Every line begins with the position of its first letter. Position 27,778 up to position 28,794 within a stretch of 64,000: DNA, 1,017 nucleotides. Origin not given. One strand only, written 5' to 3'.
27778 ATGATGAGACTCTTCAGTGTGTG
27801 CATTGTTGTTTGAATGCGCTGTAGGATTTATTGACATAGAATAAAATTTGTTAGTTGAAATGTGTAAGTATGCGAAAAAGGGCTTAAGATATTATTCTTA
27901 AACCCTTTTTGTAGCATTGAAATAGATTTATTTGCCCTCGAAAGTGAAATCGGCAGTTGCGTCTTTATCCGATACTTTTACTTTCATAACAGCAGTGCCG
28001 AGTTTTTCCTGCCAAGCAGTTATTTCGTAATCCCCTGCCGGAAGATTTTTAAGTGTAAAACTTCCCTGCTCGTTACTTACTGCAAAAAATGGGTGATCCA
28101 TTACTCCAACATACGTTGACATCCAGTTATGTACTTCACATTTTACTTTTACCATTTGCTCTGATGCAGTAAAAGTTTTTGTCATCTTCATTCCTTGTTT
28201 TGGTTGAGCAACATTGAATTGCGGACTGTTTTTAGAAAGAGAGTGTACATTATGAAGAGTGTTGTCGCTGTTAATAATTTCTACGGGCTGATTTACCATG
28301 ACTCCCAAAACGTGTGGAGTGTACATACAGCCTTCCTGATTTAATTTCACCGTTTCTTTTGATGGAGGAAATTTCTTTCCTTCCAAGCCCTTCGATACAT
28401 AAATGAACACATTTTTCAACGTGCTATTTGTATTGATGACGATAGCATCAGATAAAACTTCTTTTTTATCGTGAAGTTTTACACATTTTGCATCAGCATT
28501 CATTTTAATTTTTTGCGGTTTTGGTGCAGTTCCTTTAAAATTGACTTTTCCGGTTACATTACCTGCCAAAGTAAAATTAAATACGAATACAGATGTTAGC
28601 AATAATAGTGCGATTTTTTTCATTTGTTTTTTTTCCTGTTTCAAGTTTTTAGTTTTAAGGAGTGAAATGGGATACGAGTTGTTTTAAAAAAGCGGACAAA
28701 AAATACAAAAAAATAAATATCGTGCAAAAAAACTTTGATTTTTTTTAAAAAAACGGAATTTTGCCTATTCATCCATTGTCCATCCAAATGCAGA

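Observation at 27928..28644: Cupredoxin-like protein with amicyanin-type Cys-x2-His-x2-Met encoded directly upstream of coxA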

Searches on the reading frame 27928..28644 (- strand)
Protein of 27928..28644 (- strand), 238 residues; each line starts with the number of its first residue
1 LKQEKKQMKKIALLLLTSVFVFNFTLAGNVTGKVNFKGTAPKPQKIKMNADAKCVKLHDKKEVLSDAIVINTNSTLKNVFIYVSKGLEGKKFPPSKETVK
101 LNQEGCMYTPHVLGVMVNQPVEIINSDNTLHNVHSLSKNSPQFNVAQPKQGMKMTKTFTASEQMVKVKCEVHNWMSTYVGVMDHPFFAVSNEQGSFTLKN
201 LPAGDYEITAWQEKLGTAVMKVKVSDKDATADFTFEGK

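Call 3: search_protein_families(library=pfam, proteins=[window:27928-28644:-], max_evalue=0.1)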
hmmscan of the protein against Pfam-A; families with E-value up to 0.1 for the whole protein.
window:27928-28644:- (238 aa): 6 families
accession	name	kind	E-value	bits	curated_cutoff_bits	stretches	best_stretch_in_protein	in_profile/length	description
PF13620.12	CarboxypepD_reg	-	3.4e-06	27.7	32.3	1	188-234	32-80/82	Carboxypeptidase regulatory-like domain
PF13715.12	CarbopepD_reg_2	-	2.3e-05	24.8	32.2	1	186-235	26-74/88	CarboxypepD_reg-like domain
PF14686.12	fn3_3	-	6.4e-05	23.1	24.4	1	186-229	27-72/75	Polysaccharide lyase family 4, domain II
PF09430.16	EMC7_beta-sandw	-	0.0023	18.6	26.6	1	184-228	19-63/122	ER membrane protein complex subunit 7, beta-sandwich domain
PF17802.7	SpaA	-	0.01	16.4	23.1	1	188-235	36-87/91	Prealbumin-like fold domain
PF23193.1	NOMO_3rd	-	0.043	14.3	27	0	164-214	34-88/120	NOMO third transthyretin-like domain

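Call 5: find_homologous_proteins(query=window:27928-28644:-, max_evalue=0.001)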
Query window:27928-28644:- (238 aa): 1491 proteins with E <= 0.001 among 1937 candidates; the best 120 are listed.
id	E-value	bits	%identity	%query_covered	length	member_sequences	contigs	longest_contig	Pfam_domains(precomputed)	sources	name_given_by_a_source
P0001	2.1e-149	513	100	97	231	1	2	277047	PF13620.13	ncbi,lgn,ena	-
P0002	1.6e-103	363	67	97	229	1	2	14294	PF14686.13,PF13620.13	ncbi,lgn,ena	-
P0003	3.7e-102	358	69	97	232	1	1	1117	PF13715.13,PF14686.13,PF13620.13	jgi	-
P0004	2.6e-96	339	67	90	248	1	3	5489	PF13715.13,PF13620.13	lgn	-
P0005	4.2e-96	339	63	97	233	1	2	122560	PF13715.13,PF13620.13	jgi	jgi:plastocyanin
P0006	2.2e-95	336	64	95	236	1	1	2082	PF13715.13,PF13620.13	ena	-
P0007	5.0e-95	335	63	95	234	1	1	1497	PF13715.13,PF13620.13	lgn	-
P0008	7.9e-95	335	63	97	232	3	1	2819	PF14686.13,PF13620.13,PF22904.4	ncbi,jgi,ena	-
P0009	3.6e-94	332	64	92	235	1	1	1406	PF14686.13,PF13620.13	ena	-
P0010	4.3e-94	332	62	95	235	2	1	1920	PF13715.13,PF13620.13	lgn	-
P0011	5.6e-94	332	66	95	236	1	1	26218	PF13715.13,PF13620.13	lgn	-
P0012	1.0e-93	331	62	97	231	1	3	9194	PF13620.13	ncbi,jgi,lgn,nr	ncbi:MAG: hypothetical protein FJ218_10020 [Ignavibacteria bacterium]|nr:hypothetical protein [Ignav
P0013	2.7e-93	330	64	89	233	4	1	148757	PF13715.13,PF13620.13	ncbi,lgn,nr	ncbi:MAG: carboxypeptidase regulatory-like domain-containing protein [Ignavibacteriae bacterium]|nr:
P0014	2.9e-93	329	64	96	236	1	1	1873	PF13715.13,PF13620.13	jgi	jgi:hypothetical protein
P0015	5.5e-93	329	64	92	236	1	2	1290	PF13715.13,PF14686.13,PF13620.13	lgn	-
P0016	9.4e-93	328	62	95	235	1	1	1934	PF13715.13,PF14686.13,PF13620.13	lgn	-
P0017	4.1e-92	326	61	95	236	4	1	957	PF13715.13,PF14686.13,PF13620.13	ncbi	-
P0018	4.3e-92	326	61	96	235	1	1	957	PF13715.13,PF14686.13,PF13620.13,PF09430.17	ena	-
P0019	4.4e-92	326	60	97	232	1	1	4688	PF13715.13,PF13620.13,PF22904.4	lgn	-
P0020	5.7e-92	325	62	95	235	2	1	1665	PF13715.13,PF14686.13,PF13620.13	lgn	-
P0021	8.6e-92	325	63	94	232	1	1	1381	PF13715.13,PF14686.13,PF13620.13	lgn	-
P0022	1.1e-91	324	62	96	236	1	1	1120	PF13715.13,PF13620.13,PF09430.17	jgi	jgi:hypothetical protein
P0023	1.1e-91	324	62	96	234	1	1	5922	PF13715.13,PF14686.13,PF13620.13,PF22904.4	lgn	-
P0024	1.3e-91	324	64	89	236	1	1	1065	PF13715.13,PF14686.13,PF13620.13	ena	-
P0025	1.3e-91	324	61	97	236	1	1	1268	PF13715.13,PF14686.13,PF13620.13,PF22904.4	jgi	jgi:hypothetical protein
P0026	1.5e-91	324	61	97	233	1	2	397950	PF13620.13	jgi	jgi:hypothetical protein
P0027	2.0e-91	323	60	97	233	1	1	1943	PF13715.13,PF13620.13,PF22904.4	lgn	-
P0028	2.4e-91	323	62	97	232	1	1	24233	PF13715.13,PF14686.13,PF13620.13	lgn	-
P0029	2.6e-91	323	62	97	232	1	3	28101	PF13715.13,PF13620.13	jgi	-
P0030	3.1e-91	323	64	88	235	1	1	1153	PF13715.13,PF13620.13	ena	-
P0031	4.6e-91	322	63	94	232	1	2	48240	PF13715.13,PF14686.13,PF13620.13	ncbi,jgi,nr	ncbi:MAG TPA: carboxypeptidase regulatory-like domain-containing protein [Bacteroidota bacterium]|nr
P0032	5.5e-91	322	62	95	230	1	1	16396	PF13715.13,PF13620.13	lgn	-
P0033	6.0e-91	322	61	96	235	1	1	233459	PF14686.13,PF13620.13,PF09430.17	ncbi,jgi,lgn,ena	-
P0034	8.9e-91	321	62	95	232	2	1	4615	PF13715.13,PF14686.13,PF13620.13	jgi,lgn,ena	-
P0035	1.3e-90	321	61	97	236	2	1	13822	PF13715.13,PF13620.13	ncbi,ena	-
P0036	1.3e-90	321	63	90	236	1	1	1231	PF13715.13,PF14686.13,PF13620.13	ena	-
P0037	1.4e-90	321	64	90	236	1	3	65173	PF13715.13,PF13620.13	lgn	-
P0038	1.6e-90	320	62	97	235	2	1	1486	PF13620.13,PF22904.4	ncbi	-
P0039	2.1e-90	320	59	96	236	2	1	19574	PF13715.13,PF13620.13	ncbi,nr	ncbi:MAG TPA: carboxypeptidase regulatory-like domain-containing protein [Bacteroidota bacterium]|nr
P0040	2.1e-90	320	62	97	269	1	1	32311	PF13620.13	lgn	-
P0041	2.3e-90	320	61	95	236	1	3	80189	PF13715.13,PF13620.13,PF22904.4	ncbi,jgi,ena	-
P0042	2.7e-90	320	65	88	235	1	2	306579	PF13715.13,PF13620.13,PF22904.4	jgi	jgi:hypothetical protein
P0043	3.5e-90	319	62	95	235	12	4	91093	PF13715.13,PF14686.13,PF13620.13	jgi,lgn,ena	-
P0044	3.5e-90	319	64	89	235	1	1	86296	PF13715.13,PF13620.13,PF22904.4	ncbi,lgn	-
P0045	3.6e-90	319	63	97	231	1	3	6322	PF13715.13,PF14686.13,PF13620.13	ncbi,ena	-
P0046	3.7e-90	319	59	96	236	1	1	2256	PF13715.13,PF13620.13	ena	-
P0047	4.6e-90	319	62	94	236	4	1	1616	PF13715.13,PF14686.13,PF13620.13,PF22904.4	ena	-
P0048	7.1e-90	318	62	94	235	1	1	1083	PF13715.13,PF13620.13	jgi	-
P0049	8.9e-90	318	62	94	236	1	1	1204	PF13715.13,PF14686.13,PF13620.13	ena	-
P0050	1.1e-89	318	65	89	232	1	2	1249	PF13715.13,PF14686.13,PF13620.13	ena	-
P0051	1.2e-89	318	59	97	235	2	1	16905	PF13715.13,PF13620.13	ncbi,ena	-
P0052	1.5e-89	317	63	95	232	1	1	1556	PF13715.13,PF14686.13,PF13620.13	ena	-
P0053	1.8e-89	317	61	95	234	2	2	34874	PF13715.13,PF14686.13,PF13620.13,PF22904.4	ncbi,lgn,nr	ncbi:MAG: carboxypeptidase regulatory-like domain-containing protein [Ignavibacteriae bacterium]|nr:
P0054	2.0e-89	317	59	97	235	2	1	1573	PF13715.13,PF14686.13,PF13620.13,PF09430.17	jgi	jgi:hypothetical protein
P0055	2.1e-89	317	60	97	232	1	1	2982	PF13715.13,PF13620.13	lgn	-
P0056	2.5e-89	317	60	95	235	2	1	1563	PF13715.13,PF13620.13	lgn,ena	-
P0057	3.6e-89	316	61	95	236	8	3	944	PF13715.13,PF14686.13,PF13620.13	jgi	jgi:hypothetical protein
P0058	3.8e-89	316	62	90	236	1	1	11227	PF13715.13,PF13620.13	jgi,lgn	jgi:hypothetical protein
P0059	4.4e-89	316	62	96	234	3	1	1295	PF13715.13,PF14686.13,PF13620.13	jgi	jgi:plastocyanin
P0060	4.7e-89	316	65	90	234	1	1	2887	PF13715.13,PF14686.13,PF13620.13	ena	-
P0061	4.9e-89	316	62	96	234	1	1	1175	PF13715.13,PF14686.13,PF13620.13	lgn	-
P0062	6.5e-89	315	60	97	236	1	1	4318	PF13715.13,PF13620.13,PF22904.4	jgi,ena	-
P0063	9.7e-89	315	60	96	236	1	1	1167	PF13620.13,PF22904.4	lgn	-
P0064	1.4e-88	314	61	91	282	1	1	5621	PF13715.13,PF14686.13,PF13620.13,PF22904.4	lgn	-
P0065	1.9e-88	314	61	89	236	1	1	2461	PF13620.13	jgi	-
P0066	2.9e-88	313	59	96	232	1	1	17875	PF13715.13,PF14686.13,PF13620.13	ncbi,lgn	-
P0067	3.0e-88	313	59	98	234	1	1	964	PF13715.13,PF13620.13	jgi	-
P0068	3.2e-88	313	61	97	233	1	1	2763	PF13715.13,PF13620.13,PF22904.4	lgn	-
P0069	5.0e-88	312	57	98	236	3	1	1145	PF13715.13,PF14686.13,PF13620.13,PF22904.4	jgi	-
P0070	5.3e-88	312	62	89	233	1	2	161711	PF13715.13,PF14686.13,PF13620.13,PF22904.4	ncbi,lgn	-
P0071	5.6e-88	312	61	96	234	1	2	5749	PF13715.13,PF14686.13,PF13620.13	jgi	jgi:plastocyanin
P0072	5.7e-88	312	59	96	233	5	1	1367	PF13715.13,PF14686.13,PF13620.13,PF22904.4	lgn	-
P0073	7.3e-88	312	62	96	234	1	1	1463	PF13715.13,PF13620.13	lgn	-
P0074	7.6e-88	312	59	95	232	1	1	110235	PF13715.13,PF14686.13,PF13620.13,PF22904.4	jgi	jgi:plastocyanin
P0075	9.2e-88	311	59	98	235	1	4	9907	PF13715.13,PF13620.13,PF22904.4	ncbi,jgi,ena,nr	ncbi:MAG TPA: carboxypeptidase regulatory-like domain-containing protein [Bacteroidota bacterium]|nr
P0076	1.0e-87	311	60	97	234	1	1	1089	PF13715.13,PF14686.13,PF13620.13,PF09430.17,PF22904.4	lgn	-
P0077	1.4e-87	311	57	96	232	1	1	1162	PF13715.13,PF14686.13,PF13620.13,PF22904.4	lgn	-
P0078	1.6e-87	311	61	97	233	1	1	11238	PF13715.13,PF13620.13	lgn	-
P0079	1.8e-87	311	61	95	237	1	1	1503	PF13715.13,PF14686.13,PF13620.13,PF22904.4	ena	-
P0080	1.8e-87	310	60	97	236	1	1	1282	PF13715.13,PF14686.13,PF13620.13,PF09430.17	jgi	jgi:plastocyanin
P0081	2.5e-87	310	63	90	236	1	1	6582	PF13715.13,PF14686.13,PF13620.13,PF22904.4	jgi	jgi:plastocyanin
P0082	3.0e-87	310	60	95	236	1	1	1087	PF13620.13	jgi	jgi:hypothetical protein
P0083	5.4e-87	309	57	96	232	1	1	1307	PF13715.13,PF14686.13,PF13620.13,PF22904.4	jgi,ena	-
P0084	8.8e-87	308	59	96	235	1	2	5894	PF13715.13,PF13620.13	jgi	-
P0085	1.1e-86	308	58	95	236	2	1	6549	PF13715.13,PF13620.13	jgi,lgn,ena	-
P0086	1.1e-86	308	61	95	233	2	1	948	PF13715.13,PF14686.13,PF13620.13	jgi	jgi:plastocyanin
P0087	1.1e-86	308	60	97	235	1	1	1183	PF13715.13,PF13620.13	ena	-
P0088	1.2e-86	308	58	97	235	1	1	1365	PF13715.13,PF14686.13,PF13620.13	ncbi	-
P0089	1.5e-86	307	59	95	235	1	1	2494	PF13715.13,PF14686.13,PF13620.13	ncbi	-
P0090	1.7e-86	307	59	97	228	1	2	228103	PF14686.13,PF13620.13,PF22904.4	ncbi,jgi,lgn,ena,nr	ncbi:MAG: hypothetical protein KGZ58_08700 [Ignavibacteriales bacterium]|nr:hypothetical protein [Ig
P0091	1.7e-86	307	59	95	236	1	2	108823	PF13715.13,PF13620.13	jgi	jgi:hypothetical protein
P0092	2.0e-86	307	63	89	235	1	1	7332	PF13620.13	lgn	-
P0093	2.2e-86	307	58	97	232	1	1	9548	PF13715.13,PF13620.13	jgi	-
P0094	3.8e-86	306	60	96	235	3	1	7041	PF13620.13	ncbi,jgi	-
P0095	4.3e-86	306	58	96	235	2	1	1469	PF13715.13,PF14686.13,PF13620.13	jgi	jgi:plastocyanin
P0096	8.2e-86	305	62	87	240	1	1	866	PF13715.13,PF14686.13,PF13620.13,PF22904.4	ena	-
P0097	9.8e-86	305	59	98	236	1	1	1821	PF13715.13,PF14686.13,PF13620.13,PF22904.4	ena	-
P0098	1.1e-85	305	60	88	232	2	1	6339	PF13715.13,PF13620.13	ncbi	-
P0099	1.4e-85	304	58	96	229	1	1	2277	PF13715.13,PF14686.13,PF13620.13,PF22904.4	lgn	-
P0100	1.5e-85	304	59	96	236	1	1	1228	PF13715.13,PF14686.13,PF13620.13,PF22904.4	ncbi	-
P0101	2.6e-85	303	58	95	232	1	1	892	PF13715.13,PF14686.13,PF13620.13,PF22904.4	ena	-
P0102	3.8e-85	303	58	97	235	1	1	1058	PF13715.13,PF13620.13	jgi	jgi:plastocyanin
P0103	6.0e-85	302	58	97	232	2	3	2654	PF13715.13,PF14686.13,PF13620.13,PF22904.4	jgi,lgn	jgi:hypothetical protein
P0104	6.3e-85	302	62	95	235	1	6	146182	PF13715.13,PF13620.13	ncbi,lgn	-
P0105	6.9e-85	302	58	94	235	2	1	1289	PF13715.13,PF14686.13,PF13620.13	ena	-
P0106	7.8e-85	302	60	94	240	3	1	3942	PF13715.13,PF14686.13,PF13620.13,PF09430.17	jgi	jgi:hypothetical protein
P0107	9.8e-85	302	58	95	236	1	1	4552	PF13715.13,PF13620.13,PF22904.4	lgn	-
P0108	1.0e-84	301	61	88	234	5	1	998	PF13620.13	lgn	-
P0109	1.2e-84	301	57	96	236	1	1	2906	PF13715.13,PF13620.13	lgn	-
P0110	1.8e-84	301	57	97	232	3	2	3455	PF13620.13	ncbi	-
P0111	2.1e-84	300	57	97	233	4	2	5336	PF13715.13,PF14686.13,PF13620.13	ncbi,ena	-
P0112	2.3e-84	300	60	94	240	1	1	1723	PF13620.13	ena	-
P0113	2.8e-84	300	57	96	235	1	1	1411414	PF13715.13,PF13620.13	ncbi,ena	-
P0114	1.6e-83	298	58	95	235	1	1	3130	PF13715.13,PF14686.13,PF13620.13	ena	-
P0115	1.7e-83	298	59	93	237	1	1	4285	PF13715.13,PF14686.13,PF13620.13,PF22904.4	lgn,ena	-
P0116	2.2e-83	297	55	98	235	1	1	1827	PF13715.13,PF14686.13,PF13620.13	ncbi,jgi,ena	-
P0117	2.7e-83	297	59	96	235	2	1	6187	PF13620.13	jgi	-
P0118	3.7e-83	296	57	96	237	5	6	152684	PF13715.13,PF13620.13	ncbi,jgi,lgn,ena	ncbi:MAG TPA: carboxypeptidase regulatory-like domain-containing protein [Bacteroidota bacterium]|jg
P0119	3.7e-83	296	57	96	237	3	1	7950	PF13715.13,PF13620.13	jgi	jgi:uncharacterized protein (DUF2141 family)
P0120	4.8e-83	296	58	93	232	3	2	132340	PF13715.13,PF14686.13,PF13620.13,PF22904.4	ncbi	-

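Call 6: search_solved_structures(query=window:27928-28644:-, max_evalue=10, show_alignments=3)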
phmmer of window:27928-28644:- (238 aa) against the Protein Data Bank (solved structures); distinct sequences matched with E-value up to 10: 3.
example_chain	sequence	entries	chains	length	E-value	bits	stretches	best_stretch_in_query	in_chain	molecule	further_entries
1gdi_A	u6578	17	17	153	0.35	13.5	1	36-99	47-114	LEGHEMOGLOBIN (CARBONMONOXY) | LEGHEMOGLOBIN (DEOXY) | LEGHEMOGLOBIN (ISOQUINOLINE MET)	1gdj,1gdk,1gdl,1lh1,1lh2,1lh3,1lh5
9c7v_B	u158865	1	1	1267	0.39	13.4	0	190-226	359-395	BOS complex subunit NOMO2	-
5fc9_A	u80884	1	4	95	0.55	12.9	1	107-177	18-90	Blue (Type 1) copper domain protein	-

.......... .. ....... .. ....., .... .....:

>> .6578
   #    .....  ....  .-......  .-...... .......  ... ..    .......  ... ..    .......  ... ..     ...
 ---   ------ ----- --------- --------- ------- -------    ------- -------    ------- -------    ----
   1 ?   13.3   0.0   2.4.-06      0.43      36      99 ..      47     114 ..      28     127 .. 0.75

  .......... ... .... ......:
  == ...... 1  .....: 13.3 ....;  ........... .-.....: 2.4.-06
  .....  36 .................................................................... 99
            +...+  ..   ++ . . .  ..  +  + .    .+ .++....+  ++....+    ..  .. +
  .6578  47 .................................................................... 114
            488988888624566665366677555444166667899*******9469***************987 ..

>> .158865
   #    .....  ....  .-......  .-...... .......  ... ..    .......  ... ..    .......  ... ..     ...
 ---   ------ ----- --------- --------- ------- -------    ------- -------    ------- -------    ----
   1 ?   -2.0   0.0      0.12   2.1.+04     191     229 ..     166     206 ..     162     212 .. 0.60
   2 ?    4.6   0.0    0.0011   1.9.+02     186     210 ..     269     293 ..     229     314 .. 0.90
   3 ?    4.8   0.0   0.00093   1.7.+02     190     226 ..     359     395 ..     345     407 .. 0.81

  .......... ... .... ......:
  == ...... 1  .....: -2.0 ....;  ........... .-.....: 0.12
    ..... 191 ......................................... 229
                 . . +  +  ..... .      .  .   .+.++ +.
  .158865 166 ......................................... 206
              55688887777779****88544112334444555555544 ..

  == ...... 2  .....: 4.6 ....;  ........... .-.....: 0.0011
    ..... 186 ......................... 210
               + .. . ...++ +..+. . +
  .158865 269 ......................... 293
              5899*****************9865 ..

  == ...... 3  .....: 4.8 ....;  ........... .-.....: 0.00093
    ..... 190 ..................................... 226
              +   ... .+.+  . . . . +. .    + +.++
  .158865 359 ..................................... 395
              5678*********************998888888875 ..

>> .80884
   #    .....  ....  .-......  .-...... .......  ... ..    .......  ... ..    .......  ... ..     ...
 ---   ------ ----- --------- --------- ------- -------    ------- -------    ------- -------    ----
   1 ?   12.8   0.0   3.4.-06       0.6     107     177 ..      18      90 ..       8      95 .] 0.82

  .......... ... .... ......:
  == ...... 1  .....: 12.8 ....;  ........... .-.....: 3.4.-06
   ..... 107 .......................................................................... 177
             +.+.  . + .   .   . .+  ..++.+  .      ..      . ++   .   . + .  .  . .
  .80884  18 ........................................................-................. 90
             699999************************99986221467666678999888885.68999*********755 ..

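Call 7: search_protein_families(library=ncbifam, proteins=[window:27928-28644:-], max_evalue=0.1)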
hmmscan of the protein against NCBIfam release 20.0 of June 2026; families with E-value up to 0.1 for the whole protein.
window:27928-28644:- (238 aa): 2 families
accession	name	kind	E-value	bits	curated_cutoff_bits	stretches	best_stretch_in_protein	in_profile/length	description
NF045619.1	adhes_GNV_Cterm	subfamily_domain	0.012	14.8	180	1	128-225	240-344/458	BapA/Bap/LapF family large adhesin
TIGR03335.1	F390_ftsA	equivalog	0.091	11.4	458.7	0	179-229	333-385/445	coenzyme F390 synthetase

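Call 13: find_encoding_contigs(protein=P0001, flank=10000, max_places=3)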
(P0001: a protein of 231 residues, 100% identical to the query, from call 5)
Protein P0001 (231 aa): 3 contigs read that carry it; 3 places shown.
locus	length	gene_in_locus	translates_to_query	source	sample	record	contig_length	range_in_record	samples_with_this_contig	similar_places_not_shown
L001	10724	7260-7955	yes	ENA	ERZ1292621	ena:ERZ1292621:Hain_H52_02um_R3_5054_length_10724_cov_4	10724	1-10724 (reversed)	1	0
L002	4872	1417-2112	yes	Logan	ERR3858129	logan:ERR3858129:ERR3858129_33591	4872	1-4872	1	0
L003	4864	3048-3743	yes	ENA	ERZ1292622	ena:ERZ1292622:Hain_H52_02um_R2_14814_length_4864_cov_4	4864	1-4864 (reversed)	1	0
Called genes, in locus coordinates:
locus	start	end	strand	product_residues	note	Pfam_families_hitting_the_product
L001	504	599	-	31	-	-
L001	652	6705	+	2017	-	PF01108:Tissue_fac (faint), PF28308:LBF_2017-like_N (faint), PF21200:Glyco_hydro_39_C (faint), PF00041:fn3 (weak), PF17164:DUF5122 (faint)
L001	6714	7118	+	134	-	-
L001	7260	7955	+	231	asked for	PF13620:CarboxypepD_reg (weak)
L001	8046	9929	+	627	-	PF00115:COX1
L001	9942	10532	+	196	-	PF00510:COX3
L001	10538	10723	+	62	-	?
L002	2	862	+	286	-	?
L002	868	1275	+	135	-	-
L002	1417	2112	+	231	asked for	PF13620:CarboxypepD_reg (weak)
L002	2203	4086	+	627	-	PF00115:COX1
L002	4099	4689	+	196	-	PF00510:COX3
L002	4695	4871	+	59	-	?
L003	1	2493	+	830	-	?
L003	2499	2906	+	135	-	-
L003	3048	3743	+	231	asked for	PF13620:CarboxypepD_reg (weak)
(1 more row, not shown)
